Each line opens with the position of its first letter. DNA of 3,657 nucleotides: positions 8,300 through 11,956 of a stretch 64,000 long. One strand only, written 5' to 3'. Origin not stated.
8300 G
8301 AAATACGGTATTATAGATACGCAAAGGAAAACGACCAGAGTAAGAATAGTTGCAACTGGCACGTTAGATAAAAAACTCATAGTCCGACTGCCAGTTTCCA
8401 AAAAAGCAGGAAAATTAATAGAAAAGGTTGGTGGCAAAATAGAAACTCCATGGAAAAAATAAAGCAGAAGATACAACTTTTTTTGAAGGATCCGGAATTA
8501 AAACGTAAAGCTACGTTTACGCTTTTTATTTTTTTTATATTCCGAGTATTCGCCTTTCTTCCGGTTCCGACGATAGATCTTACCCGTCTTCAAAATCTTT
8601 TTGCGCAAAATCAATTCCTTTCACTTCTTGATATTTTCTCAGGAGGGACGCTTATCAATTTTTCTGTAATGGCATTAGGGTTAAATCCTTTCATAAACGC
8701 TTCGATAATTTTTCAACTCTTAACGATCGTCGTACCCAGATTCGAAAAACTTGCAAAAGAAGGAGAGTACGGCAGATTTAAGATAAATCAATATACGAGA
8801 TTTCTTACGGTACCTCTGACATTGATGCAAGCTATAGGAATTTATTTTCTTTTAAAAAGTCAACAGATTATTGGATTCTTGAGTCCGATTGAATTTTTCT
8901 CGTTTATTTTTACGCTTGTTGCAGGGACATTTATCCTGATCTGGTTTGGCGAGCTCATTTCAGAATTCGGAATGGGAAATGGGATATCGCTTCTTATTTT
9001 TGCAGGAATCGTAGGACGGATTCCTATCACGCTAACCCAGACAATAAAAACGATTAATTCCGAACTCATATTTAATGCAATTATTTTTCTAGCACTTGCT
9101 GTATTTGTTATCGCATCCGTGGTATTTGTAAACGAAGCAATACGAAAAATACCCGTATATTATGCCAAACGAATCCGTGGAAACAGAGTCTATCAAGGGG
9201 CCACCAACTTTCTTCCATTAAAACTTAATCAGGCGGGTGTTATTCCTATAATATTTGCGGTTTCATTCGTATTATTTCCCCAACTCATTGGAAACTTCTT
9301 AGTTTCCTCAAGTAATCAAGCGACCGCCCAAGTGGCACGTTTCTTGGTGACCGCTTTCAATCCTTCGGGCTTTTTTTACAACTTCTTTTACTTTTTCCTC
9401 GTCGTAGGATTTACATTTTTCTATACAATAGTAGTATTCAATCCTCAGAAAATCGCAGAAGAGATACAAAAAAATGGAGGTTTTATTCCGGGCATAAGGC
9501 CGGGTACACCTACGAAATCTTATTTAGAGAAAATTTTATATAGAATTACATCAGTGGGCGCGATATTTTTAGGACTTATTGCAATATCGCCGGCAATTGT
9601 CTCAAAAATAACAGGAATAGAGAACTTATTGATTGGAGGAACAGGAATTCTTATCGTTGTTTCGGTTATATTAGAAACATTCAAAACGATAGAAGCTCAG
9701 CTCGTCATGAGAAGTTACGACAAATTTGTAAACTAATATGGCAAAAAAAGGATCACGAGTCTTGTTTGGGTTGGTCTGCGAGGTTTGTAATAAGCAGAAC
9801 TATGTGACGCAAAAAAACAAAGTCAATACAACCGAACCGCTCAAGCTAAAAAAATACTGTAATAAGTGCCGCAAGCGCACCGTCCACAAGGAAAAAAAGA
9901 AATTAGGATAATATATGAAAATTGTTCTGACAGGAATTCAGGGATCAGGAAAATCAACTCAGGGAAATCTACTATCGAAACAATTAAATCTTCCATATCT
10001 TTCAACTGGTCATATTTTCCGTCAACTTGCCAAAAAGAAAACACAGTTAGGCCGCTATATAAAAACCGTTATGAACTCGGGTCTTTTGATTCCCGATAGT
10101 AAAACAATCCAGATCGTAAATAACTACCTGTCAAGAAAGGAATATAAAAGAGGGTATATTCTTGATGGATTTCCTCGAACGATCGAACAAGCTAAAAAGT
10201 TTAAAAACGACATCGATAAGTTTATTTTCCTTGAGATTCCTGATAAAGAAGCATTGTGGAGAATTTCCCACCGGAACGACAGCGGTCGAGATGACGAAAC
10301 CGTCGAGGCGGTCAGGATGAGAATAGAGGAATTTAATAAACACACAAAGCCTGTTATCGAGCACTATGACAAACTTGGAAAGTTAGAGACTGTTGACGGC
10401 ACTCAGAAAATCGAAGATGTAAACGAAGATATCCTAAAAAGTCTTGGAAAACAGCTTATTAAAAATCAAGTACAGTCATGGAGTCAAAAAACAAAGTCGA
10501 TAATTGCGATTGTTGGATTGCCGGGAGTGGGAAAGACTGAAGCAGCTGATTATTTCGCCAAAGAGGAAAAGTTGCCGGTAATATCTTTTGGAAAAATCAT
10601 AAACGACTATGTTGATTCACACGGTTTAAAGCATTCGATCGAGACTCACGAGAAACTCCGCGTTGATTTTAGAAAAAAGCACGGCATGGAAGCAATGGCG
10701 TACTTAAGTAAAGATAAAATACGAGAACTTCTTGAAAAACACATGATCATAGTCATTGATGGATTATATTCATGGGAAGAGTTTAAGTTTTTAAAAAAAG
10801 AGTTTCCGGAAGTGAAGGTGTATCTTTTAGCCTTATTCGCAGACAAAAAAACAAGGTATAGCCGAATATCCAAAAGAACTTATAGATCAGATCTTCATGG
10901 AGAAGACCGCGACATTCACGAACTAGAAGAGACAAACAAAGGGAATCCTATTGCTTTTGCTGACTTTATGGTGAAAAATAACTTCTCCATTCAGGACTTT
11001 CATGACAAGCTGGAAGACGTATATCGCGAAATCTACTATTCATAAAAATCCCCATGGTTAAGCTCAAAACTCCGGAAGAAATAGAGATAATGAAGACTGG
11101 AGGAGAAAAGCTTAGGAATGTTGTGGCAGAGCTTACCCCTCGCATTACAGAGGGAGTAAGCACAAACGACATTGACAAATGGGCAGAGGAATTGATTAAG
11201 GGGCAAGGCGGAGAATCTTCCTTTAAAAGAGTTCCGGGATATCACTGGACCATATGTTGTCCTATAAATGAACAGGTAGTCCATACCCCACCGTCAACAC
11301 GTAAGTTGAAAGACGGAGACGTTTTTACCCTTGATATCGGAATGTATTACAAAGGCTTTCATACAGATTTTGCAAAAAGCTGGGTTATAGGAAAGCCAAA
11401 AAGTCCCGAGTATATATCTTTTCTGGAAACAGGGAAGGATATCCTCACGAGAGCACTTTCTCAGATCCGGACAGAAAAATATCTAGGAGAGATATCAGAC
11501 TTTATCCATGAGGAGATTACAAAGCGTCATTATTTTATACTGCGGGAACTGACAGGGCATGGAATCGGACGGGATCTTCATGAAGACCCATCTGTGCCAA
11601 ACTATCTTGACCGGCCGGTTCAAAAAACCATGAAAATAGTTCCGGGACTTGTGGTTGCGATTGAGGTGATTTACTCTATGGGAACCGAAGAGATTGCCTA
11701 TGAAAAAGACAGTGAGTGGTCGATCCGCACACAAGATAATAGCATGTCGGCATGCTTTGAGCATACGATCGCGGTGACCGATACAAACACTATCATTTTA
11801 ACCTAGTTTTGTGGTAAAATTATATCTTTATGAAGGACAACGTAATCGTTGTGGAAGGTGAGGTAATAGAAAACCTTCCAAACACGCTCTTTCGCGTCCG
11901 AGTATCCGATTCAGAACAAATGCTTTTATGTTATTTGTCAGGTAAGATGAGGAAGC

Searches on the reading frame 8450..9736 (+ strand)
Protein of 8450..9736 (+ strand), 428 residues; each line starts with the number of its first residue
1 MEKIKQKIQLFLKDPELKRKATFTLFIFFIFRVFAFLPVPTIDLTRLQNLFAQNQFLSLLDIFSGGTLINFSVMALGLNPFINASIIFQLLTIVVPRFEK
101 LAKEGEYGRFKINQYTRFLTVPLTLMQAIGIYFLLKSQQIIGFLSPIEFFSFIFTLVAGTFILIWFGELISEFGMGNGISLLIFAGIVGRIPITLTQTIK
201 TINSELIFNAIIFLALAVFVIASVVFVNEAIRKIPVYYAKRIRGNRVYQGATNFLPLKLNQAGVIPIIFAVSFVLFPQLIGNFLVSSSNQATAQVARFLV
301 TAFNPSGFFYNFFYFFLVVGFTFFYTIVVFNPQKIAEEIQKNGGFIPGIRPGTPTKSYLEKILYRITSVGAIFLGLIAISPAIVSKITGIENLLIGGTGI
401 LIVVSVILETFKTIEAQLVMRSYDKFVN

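Call 49: search_protein_families(library=pfam, proteins=[window:8450-9736:+], max_evalue=0.001)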
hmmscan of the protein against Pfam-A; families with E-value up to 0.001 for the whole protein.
window:8450-9736:+ (428 aa): 1 family
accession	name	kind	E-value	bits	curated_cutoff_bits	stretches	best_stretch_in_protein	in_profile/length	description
PF00344.25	SecY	-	8.1e-100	334.6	32.2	1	72-411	1-306/306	SecY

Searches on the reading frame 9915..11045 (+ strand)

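Call 49: search_protein_families(library=pfam, proteins=[window:9915-11045:+], max_evalue=0.001)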
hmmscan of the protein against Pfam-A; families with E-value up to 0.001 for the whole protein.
window:9915-11045:+ (376 aa): 15 families
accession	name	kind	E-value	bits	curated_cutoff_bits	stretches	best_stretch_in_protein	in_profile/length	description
PF00406.28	ADK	-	1.1e-38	133.2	26.8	1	6-155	2-150/151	Adenylate kinase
PF13207.12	AAA_17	-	6.2e-34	117.6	27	2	6-134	1-136/136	AAA domain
PF13238.12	AAA_18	-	8.6e-25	88.1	29.4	2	197-334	1-124/128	AAA domain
PF13671.12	AAA_33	-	2.3e-08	34.9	27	0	3-132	2-131/143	AAA domain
PF13401.12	AAA_22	-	5e-07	30.5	27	0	192-282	3-91/130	AAA domain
PF02223.23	Thymidylate_kin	-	8.8e-06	26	27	0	101-173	119-185/185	Thymidylate kinase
PF01202.28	SKI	-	1.5e-05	25.6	22.1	0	10-42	2-34/159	Shikimate kinase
PF02224.24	Cytidylate_kin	-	2.6e-05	24.5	26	1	5-40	3-38/211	Cytidylate kinase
PF13189.12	Cytidylate_kin2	-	3.6e-05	24.5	28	0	5-52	4-50/176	Cytidylate kinase-like family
PF13521.12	AAA_28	-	8.3e-05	23.3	27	0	2-29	1-28/164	AAA domain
PF01712.25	dNK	-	0.0001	22.6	27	0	95-179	119-199/203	Deoxynucleoside kinase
PF00005.33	ABC_tran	-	0.00013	23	25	0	3-63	14-75/137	ABC transporter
PF00004.35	AAA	-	0.00026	21.9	21.2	0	199-273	3-50/131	ATPase family associated with various cellular activities (AAA)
PF00931.28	NB-ARC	-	0.00034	20.4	23.5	0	191-307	16-132/248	NB-ARC domain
PF20720.3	nSTAND3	-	0.00036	20.7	27.2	0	192-216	15-39/155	Novel STAND NTPase 3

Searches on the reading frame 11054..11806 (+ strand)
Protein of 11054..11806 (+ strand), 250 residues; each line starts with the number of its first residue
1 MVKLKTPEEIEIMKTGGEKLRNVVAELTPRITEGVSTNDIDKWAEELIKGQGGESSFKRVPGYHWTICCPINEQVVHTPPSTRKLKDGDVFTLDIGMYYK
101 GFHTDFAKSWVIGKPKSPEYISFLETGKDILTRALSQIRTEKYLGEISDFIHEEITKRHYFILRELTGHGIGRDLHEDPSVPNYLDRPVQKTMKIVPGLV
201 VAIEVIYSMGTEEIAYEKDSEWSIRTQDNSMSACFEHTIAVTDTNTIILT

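Call 49: search_protein_families(library=pfam, proteins=[window:11054-11806:+], max_evalue=0.001)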
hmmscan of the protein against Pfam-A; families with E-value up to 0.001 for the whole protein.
window:11054-11806:+ (250 aa): 1 family
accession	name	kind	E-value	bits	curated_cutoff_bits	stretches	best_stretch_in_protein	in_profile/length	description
PF00557.29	Peptidase_M24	-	5.3e-35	121.5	23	1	11-243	1-208/208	Metallopeptidase family M24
